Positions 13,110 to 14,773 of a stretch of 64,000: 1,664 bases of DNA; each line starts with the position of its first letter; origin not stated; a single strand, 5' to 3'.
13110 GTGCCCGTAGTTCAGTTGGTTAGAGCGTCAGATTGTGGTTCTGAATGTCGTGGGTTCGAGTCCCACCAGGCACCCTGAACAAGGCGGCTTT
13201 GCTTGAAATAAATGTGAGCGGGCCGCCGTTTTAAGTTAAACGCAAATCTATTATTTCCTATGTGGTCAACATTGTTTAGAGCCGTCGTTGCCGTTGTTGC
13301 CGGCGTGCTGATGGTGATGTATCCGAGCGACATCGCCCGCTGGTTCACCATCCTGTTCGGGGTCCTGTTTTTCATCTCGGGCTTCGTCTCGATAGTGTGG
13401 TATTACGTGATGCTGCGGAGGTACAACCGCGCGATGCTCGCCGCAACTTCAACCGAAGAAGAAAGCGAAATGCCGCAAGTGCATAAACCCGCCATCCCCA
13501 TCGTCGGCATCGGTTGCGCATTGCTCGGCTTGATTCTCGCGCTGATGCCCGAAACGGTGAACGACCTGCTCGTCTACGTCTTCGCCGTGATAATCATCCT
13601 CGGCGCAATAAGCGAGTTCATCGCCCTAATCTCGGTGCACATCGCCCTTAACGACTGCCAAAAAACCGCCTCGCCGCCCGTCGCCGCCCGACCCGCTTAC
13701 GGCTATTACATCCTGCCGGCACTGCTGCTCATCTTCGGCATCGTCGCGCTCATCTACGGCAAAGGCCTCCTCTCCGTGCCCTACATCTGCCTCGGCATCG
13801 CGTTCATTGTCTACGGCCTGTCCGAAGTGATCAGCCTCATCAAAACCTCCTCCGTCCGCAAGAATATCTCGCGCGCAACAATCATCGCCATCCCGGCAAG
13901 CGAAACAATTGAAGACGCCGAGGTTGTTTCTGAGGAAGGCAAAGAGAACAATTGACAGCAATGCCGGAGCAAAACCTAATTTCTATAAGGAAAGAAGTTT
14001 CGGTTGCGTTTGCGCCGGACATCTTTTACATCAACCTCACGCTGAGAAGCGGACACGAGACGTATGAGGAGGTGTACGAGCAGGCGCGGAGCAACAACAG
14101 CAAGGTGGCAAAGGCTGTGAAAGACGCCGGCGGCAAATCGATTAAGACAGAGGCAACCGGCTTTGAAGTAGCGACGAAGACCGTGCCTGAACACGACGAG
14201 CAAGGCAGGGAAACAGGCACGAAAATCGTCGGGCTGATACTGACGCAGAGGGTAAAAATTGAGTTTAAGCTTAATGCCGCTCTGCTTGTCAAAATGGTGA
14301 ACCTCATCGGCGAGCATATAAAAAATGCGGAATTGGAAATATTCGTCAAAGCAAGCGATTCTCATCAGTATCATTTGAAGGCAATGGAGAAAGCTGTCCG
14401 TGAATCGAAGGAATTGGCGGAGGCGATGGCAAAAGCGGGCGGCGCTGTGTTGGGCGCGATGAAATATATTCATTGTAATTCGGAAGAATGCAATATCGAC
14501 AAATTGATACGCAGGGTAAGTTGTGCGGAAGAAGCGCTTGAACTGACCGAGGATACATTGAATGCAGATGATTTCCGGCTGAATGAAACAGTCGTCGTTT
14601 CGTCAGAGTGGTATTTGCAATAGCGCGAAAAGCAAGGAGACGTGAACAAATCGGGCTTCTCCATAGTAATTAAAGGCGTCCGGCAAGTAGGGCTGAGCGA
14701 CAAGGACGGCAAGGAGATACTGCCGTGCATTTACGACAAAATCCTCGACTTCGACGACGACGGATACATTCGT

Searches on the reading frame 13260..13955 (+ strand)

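Call 3: search_protein_families(library=pfam, proteins=[window:13260-13955:+], max_evalue=0.1)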
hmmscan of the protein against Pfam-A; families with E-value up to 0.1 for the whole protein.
window:13260-13955:+ (231 aa): 3 families
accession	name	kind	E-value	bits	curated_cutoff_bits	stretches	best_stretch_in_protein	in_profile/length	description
PF03729.18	DUF308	-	2.6e-13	50.5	25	3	7-55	2-50/73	Short repeat of unknown function (DUF308)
PF11127.14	YgaP-like_TM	-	0.037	14.6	25.3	1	5-53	11-59/66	Inner membrane protein YgaP-like, transmembrane domain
PF23933.1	DUF7269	-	0.083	13.4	29.1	0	8-69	2-63/162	Family of unknown function (DUF7269)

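Call 4: search_protein_families(library=ncbifam, proteins=[window:13260-13955:+], max_evalue=0.1)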
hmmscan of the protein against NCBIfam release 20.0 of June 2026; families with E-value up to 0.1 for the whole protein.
window:13260-13955:+ (231 aa): 0 families

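Call 82: search_protein_families(library=phrogs, proteins=[window:13260-13955:+], max_evalue=0.01)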
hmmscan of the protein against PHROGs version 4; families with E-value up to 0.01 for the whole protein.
window:13260-13955:+ (231 aa): 0 families

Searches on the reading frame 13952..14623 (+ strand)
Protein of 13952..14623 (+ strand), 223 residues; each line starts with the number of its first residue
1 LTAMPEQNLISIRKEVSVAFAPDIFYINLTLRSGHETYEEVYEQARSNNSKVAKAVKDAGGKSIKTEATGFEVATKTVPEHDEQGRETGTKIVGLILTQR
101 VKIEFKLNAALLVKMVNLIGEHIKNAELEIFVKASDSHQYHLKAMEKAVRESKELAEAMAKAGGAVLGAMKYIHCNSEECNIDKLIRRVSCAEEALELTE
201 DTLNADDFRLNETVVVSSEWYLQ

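Call 3: search_protein_families(library=pfam, proteins=[window:13952-14623:+], max_evalue=0.1)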
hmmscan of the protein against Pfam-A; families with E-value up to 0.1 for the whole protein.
window:13952-14623:+ (223 aa): 4 families
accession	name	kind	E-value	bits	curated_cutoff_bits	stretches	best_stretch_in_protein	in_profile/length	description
PF04402.19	SIMPL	-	3.9e-16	60.4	25.2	1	15-175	6-160/205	Protein of unknown function (DUF541)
PF09361.15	Phasin_2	-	0.021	15.5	24.9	0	143-169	69-95/100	Phasin protein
PF07308.18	DUF1456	-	0.03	15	27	1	99-141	6-48/68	Protein of unknown function (DUF1456)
PF12787.12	EcsC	-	0.056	13.5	30.4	1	108-170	47-108/240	EcsC protein family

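Call 4: search_protein_families(library=ncbifam, proteins=[window:13952-14623:+], max_evalue=0.1)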
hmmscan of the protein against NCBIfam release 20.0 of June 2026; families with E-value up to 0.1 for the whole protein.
window:13952-14623:+ (223 aa): 2 families
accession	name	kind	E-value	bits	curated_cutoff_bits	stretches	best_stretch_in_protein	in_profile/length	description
NF008299.0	PRK11087.1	equivalog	0.0033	16.9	249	1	5-214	27-230/238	oxidative stress defense protein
NF000462.2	blaOXA-493_like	exception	0.013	14.9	475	1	35-144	83-195/248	OXA-493 family class D beta-lactamase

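Call 5: search_protein_families(library=padloc, proteins=[window:13952-14623:+], max_evalue=0.1)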
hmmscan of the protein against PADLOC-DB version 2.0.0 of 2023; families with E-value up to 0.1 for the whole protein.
window:13952-14623:+ (223 aa): 0 families

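Call 82: search_protein_families(library=phrogs, proteins=[window:13952-14623:+], max_evalue=0.01)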
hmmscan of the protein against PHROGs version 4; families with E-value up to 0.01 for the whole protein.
window:13952-14623:+ (223 aa): 0 families

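Call 102: find_related_loci(query=A6, collection=metagenome_contigs, flank=4000)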
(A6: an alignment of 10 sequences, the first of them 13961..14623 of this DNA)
Query A6 (220 aa) in metagenome_contigs; peptide patterns used: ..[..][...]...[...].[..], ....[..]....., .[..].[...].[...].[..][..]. (x = any residue, [..] = any of these).
303 stretches matched a pattern; 53 encode a relative of the query (tblastn E <= 1e-3); 52 distinct loci.
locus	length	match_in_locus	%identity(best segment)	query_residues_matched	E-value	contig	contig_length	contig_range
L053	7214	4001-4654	35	3-220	1e-34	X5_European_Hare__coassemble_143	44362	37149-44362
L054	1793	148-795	33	4-219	1e-34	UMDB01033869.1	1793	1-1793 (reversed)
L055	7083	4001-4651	33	3-219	4e-34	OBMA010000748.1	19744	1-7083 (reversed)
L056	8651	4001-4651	34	3-219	5e-34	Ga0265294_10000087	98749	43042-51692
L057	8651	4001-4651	34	3-219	5e-34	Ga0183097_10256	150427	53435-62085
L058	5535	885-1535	32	3-219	5e-33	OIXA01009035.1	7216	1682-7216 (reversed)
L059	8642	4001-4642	34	6-219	3e-33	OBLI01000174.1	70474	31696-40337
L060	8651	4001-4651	32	3-219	5e-33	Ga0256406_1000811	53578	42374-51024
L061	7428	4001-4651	31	3-219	4e-32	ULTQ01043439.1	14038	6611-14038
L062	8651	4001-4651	32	3-219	3e-31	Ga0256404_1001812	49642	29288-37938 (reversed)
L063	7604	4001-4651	32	3-219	3e-31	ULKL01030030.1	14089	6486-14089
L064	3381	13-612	34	19-219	1e-31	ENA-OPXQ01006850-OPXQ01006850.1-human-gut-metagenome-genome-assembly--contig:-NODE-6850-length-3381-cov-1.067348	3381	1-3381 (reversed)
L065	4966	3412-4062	30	3-219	1e-31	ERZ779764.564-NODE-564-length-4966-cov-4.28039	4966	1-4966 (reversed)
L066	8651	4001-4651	30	3-219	2e-31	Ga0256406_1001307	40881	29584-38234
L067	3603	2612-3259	31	4-219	5e-31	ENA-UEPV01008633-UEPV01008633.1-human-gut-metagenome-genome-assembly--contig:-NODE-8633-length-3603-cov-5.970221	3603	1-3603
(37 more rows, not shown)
